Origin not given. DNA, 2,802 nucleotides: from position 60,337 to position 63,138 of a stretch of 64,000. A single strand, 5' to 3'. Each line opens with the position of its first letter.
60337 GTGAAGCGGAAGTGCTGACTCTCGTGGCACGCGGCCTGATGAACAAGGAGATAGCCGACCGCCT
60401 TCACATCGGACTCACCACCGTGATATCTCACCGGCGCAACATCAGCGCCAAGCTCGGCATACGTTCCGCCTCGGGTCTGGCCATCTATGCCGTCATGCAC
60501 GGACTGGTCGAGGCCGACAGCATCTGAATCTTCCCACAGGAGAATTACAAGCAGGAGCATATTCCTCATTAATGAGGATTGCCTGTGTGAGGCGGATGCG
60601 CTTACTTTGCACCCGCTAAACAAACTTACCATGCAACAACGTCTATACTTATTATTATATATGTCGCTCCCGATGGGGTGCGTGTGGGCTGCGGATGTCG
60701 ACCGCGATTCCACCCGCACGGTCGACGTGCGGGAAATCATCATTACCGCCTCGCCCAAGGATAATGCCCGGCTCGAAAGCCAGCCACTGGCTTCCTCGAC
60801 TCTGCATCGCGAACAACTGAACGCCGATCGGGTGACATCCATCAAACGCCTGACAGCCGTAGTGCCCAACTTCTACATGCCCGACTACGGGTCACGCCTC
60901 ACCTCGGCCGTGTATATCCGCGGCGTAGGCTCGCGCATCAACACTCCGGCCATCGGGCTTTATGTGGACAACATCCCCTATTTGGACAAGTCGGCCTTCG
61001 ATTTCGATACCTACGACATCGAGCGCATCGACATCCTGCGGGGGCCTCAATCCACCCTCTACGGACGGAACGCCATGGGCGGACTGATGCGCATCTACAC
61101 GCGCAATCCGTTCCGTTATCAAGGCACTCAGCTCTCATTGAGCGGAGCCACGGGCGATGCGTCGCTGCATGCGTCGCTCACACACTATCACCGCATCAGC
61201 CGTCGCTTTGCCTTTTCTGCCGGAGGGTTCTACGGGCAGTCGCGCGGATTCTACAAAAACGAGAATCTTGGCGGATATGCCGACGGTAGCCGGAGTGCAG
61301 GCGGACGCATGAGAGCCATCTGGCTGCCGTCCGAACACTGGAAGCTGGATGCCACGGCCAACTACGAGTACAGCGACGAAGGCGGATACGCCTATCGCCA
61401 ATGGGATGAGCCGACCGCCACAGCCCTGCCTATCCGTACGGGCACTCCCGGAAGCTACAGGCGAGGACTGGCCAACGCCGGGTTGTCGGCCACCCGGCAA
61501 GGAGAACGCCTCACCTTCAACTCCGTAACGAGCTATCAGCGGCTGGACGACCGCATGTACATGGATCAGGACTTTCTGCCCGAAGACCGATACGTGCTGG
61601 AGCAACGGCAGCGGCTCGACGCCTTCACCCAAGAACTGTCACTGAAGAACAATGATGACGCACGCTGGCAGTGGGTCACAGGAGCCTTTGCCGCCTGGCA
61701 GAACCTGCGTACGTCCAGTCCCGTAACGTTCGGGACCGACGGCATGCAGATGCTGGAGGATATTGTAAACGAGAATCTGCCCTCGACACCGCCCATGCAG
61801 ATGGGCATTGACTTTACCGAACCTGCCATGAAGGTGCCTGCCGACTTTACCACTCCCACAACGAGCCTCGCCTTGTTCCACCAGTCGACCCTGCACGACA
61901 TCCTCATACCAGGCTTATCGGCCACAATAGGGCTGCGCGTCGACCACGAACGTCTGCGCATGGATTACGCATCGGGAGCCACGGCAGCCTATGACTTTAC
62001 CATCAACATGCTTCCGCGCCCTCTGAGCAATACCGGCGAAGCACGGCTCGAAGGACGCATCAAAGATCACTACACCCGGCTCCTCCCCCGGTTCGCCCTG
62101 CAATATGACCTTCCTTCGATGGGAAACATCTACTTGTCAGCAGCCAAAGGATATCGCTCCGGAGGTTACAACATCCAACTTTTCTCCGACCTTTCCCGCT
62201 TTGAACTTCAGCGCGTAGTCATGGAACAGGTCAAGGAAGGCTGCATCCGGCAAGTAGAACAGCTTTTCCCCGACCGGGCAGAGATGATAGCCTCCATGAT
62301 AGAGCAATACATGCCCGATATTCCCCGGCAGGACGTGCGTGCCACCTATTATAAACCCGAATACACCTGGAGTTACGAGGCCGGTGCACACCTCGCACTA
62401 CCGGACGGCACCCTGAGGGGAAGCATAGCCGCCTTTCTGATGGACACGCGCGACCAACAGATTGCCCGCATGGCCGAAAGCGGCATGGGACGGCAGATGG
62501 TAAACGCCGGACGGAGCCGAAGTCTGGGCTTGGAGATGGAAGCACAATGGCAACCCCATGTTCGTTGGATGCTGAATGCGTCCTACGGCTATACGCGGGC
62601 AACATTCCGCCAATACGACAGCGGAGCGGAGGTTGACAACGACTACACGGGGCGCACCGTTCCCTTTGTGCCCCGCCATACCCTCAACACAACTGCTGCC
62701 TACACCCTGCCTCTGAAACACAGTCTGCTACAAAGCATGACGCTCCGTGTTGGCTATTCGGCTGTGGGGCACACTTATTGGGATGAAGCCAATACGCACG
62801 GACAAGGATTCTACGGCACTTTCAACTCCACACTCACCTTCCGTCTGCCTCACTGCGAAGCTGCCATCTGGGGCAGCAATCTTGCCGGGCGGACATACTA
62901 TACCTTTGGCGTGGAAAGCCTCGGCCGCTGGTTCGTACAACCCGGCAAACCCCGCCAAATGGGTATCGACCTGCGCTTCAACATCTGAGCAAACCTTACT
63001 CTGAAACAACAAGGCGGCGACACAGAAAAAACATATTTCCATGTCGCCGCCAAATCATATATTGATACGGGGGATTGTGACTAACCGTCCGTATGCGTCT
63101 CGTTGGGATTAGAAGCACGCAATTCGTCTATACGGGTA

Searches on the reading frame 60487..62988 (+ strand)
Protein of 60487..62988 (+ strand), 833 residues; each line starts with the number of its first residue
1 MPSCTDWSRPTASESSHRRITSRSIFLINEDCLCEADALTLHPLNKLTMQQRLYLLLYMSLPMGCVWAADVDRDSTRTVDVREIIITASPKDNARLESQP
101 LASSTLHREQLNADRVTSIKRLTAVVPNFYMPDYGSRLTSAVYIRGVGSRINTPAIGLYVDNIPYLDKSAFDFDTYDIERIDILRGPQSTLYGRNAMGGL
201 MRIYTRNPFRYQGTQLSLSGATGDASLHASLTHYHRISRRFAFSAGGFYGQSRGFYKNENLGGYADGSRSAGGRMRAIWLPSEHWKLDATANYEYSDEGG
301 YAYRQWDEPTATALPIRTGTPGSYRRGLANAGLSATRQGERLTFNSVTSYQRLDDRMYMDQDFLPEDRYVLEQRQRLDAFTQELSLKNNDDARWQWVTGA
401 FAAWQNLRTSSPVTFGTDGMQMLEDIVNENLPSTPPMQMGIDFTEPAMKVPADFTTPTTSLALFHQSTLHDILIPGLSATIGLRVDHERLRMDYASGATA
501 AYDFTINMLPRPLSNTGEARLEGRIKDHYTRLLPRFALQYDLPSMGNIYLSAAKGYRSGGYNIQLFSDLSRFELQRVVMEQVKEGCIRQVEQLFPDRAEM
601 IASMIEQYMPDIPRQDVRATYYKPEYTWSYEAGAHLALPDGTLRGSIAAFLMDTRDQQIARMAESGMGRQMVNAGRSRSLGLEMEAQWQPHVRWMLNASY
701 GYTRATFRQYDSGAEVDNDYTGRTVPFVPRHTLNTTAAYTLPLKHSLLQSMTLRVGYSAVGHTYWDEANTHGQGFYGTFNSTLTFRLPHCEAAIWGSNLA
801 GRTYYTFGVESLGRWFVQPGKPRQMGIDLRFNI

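Call 54: search_protein_families(library=pfam, proteins=[window:60487-62988:+], max_evalue=0.00001)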
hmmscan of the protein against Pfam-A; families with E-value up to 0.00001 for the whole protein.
window:60487-62988:+ (833 aa): 2 families
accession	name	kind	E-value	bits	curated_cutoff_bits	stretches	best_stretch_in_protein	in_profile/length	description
PF00593.30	TonB_dep_Rec_b-barrel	-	9.7e-35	121.7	27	1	292-788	10-424/436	TonB dependent receptor-like, beta-barrel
PF07715.20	Plug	-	2.5e-17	63.8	23.9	1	97-199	3-106/107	TonB-dependent Receptor Plug Domain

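Call 57: find_encoding_contigs(protein=window:60487-62988:+, flank=10000, max_places=3)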
Protein window:60487-62988:+ (833 aa): no gene with exactly this product is on record in the collection.
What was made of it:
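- Tried and rejected: One look-up (the TonB receptor ORF) found nothing because the called start differs (call 57).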
